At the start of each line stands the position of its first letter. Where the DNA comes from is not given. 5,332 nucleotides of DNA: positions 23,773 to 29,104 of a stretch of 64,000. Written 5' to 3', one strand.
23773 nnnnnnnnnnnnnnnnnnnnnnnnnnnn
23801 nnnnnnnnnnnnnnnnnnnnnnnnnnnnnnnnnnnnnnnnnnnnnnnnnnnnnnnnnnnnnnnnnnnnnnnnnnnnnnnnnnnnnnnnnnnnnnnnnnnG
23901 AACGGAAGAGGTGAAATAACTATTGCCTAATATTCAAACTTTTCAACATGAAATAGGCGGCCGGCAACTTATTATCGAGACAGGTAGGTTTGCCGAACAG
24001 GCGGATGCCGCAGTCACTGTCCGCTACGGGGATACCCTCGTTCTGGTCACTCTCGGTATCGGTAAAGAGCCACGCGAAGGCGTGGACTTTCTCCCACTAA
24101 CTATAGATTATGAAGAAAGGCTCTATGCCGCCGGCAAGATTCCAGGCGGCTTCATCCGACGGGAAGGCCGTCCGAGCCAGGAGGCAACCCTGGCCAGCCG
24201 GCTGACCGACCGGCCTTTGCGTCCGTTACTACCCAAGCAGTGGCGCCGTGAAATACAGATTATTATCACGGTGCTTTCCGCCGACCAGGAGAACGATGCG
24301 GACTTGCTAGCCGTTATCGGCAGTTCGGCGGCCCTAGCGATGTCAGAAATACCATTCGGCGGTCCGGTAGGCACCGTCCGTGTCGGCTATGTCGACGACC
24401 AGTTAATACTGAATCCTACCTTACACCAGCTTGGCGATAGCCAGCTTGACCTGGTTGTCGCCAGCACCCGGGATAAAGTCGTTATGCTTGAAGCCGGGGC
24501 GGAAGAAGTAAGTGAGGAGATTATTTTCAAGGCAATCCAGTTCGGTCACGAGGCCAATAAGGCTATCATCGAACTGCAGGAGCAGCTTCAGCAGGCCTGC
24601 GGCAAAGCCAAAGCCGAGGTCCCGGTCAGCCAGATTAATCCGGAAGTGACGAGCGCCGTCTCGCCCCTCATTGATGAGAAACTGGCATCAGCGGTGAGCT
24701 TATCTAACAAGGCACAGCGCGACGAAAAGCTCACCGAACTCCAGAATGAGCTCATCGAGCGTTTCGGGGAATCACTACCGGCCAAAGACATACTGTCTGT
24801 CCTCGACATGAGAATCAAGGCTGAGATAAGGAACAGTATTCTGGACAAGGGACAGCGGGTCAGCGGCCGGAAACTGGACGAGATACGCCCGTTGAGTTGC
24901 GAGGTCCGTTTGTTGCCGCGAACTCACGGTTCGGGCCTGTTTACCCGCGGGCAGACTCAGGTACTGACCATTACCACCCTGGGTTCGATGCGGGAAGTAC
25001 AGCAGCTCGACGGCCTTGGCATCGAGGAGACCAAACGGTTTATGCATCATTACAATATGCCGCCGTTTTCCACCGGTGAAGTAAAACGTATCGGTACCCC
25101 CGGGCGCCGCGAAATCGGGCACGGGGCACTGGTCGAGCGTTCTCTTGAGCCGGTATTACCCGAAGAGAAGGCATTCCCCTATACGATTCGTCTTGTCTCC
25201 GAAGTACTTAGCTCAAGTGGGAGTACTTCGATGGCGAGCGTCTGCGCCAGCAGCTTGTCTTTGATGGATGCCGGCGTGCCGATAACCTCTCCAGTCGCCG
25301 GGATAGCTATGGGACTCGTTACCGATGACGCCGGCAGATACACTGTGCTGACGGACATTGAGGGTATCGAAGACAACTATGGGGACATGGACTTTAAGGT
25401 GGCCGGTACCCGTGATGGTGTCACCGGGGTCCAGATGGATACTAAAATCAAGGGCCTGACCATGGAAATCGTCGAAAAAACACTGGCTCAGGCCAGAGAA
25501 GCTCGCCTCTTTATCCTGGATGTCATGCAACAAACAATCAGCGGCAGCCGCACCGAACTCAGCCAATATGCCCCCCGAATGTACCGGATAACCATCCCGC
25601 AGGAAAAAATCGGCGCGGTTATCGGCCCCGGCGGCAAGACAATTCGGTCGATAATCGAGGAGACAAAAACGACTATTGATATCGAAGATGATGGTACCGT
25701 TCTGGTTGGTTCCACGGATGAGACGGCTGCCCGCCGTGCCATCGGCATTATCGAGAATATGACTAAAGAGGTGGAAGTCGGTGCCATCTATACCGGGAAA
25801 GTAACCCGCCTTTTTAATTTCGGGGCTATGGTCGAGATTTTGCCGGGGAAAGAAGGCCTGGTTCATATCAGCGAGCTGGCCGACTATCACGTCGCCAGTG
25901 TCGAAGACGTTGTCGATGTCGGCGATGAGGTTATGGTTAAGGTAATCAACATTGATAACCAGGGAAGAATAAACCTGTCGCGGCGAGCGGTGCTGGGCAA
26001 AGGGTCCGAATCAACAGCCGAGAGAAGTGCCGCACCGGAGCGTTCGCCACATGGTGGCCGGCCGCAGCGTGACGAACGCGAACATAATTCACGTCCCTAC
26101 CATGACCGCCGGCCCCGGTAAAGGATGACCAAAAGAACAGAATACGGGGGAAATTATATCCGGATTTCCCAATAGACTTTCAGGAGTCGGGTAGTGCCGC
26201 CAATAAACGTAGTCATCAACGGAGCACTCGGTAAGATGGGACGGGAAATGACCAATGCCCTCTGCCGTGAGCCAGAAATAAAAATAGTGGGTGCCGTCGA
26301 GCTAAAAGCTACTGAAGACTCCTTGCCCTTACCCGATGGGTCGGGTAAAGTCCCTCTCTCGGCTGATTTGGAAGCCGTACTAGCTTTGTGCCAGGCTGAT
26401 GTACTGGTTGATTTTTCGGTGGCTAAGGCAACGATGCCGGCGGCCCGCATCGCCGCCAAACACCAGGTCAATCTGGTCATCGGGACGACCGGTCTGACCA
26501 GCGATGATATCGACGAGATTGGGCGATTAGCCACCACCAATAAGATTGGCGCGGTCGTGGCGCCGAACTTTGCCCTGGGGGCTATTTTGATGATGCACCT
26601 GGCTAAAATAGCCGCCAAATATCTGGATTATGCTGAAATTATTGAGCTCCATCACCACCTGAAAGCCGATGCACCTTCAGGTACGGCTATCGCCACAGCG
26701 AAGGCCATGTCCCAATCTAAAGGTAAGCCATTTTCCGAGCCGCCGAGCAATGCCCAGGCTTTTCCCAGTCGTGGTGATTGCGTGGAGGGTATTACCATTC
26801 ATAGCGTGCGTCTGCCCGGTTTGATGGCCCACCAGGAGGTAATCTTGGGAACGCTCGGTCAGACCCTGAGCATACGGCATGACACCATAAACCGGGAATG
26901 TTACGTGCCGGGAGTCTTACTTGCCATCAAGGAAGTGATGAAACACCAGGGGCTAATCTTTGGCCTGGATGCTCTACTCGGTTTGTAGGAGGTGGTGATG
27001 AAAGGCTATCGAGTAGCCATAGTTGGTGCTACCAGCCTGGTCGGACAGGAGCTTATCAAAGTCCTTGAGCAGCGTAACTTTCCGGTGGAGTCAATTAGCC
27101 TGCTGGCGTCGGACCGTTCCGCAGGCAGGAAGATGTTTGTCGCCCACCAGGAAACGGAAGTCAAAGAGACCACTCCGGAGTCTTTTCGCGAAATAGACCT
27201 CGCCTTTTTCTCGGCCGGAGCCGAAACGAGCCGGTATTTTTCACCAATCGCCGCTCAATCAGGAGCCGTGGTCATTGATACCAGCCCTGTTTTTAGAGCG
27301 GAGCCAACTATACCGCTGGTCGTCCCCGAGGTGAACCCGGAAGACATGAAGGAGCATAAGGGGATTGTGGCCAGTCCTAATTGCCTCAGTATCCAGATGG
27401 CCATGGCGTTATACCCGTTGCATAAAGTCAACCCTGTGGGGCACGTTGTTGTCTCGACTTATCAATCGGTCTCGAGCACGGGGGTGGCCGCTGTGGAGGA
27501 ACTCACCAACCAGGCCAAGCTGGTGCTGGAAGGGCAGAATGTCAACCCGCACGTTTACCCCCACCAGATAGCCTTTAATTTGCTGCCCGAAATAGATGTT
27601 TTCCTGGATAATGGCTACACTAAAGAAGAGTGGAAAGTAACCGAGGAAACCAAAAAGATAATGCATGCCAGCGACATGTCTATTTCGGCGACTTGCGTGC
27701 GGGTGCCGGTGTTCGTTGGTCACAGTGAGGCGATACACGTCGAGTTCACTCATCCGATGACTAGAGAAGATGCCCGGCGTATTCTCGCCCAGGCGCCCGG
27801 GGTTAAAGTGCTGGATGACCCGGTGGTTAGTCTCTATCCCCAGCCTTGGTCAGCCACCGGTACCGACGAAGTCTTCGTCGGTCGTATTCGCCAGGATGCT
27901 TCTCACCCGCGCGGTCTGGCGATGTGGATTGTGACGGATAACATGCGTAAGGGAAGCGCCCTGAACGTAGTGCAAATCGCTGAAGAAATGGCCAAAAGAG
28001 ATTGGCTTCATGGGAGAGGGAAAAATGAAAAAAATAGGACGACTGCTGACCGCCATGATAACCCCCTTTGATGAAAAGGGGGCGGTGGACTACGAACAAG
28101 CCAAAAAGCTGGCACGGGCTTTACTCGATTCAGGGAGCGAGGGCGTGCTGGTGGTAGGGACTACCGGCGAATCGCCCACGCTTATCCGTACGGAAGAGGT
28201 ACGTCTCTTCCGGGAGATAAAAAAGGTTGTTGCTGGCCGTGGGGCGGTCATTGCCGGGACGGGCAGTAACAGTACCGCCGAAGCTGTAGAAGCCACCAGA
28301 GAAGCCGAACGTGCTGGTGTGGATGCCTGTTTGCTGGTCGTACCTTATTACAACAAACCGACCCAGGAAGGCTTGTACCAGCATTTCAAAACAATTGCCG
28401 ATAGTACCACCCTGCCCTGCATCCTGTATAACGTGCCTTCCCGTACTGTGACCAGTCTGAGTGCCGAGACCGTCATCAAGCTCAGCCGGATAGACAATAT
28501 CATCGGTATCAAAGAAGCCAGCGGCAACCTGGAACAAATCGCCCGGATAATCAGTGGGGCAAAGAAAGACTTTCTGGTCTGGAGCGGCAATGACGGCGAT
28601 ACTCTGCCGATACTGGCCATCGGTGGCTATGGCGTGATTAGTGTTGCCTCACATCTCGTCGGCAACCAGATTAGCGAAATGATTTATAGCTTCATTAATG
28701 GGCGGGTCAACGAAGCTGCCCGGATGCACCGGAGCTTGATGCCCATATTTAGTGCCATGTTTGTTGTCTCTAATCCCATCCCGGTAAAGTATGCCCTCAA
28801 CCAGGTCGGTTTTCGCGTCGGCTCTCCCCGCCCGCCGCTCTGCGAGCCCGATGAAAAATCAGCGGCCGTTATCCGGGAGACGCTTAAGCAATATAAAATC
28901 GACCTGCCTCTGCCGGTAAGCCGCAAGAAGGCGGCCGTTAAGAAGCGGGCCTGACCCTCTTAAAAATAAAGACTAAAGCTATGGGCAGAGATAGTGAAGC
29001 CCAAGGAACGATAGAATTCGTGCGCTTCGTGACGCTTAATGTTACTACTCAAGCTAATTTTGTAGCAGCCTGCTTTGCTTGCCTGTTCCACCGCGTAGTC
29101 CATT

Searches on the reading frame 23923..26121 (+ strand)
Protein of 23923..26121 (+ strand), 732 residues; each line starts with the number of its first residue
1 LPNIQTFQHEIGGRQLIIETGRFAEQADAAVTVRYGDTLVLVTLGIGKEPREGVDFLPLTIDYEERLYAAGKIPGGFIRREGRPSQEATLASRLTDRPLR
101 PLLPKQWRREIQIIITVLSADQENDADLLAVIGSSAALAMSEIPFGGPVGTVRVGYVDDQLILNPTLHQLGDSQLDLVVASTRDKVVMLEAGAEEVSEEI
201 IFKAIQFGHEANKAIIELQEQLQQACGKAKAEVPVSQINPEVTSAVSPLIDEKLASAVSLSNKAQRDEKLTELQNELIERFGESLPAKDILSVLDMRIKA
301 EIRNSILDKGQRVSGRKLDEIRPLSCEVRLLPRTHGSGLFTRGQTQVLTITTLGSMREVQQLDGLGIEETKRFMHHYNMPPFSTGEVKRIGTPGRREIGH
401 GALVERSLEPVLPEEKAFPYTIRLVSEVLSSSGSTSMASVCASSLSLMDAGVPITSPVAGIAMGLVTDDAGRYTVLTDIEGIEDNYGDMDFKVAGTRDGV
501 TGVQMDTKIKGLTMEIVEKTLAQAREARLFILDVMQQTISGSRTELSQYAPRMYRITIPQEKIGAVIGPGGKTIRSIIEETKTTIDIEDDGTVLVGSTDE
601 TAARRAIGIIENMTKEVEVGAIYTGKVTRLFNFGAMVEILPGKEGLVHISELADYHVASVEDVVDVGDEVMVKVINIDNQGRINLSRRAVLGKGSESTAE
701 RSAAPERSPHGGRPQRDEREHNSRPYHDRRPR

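Call 74: search_protein_families(library=pfam, proteins=[window:23923-26121:+])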
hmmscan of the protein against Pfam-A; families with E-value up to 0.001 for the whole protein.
window:23923-26121:+ (732 aa): 5 families
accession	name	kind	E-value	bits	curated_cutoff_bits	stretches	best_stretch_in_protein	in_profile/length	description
PF01138.27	RNase_PH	-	1.3e-58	197.4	25.5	2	320-453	1-130/130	3' exoribonuclease family, domain 1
PF03725.20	RNase_PH_C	-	4.2e-26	91.1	20.8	2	147-211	1-67/67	3' exoribonuclease family, domain 2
PF00575.29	S1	-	5.8e-20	71.9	22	1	617-688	2-74/74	S1 RNA binding domain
PF00013.35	KH_1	-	7.9e-12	45.2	21.5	1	554-608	2-62/66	KH domain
PF03726.19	PNPase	-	3.6e-07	31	24.6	1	242-317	2-81/81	Polyribonucleotide nucleotidyltransferase, RNA binding domain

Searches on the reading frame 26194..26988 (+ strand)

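Call 74: search_protein_families(library=pfam, proteins=[window:26194-26988:+])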
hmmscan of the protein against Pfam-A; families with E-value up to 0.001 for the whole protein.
window:26194-26988:+ (264 aa): 3 families
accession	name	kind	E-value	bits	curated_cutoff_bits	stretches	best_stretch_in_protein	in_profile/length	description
PF05173.19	DapB_C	-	1.3e-30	106.3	27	1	129-262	1-121/121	Dihydrodipicolinate reductase, C-terminus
PF01113.26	DapB_N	-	3e-27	95.6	25.6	1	4-126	1-124/124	Dihydrodipicolinate reductase, N-terminus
PF03447.22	NAD_binding_3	-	0.00098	20.3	24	0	12-113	2-103/116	Homoserine dehydrogenase, NAD binding domain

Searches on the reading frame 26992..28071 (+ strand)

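Call 74: search_protein_families(library=pfam, proteins=[window:26992-28071:+])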
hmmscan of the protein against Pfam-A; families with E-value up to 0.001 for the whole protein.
window:26992-28071:+ (359 aa): 2 families
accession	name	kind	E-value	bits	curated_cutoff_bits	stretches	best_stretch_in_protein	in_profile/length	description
PF02774.23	Semialdhyde_dhC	-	1.8e-54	185.1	26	1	140-320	1-184/184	Semialdehyde dehydrogenase, dimerisation domain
PF01118.30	Semialdhyde_dh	-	7.9e-33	113.9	26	1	7-121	1-120/121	Semialdehyde dehydrogenase, NAD binding domain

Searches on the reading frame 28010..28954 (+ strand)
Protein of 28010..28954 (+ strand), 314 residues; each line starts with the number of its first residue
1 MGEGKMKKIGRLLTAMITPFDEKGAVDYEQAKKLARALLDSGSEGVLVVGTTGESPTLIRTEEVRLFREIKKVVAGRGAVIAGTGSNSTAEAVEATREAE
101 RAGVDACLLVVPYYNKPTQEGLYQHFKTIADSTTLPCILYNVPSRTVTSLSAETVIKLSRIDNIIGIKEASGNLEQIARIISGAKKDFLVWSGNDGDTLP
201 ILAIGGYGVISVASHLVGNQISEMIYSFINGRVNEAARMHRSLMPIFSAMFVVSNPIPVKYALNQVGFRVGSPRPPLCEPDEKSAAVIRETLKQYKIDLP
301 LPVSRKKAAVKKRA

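Call 74: search_protein_families(library=pfam, proteins=[window:28010-28954:+])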
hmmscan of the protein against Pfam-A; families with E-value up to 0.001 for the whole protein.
window:28010-28954:+ (314 aa): 1 family
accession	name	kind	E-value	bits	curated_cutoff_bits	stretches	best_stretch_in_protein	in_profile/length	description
PF00701.28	DHDPS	-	3.8e-97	325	22.1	1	9-294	2-288/289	Dihydrodipicolinate synthetase family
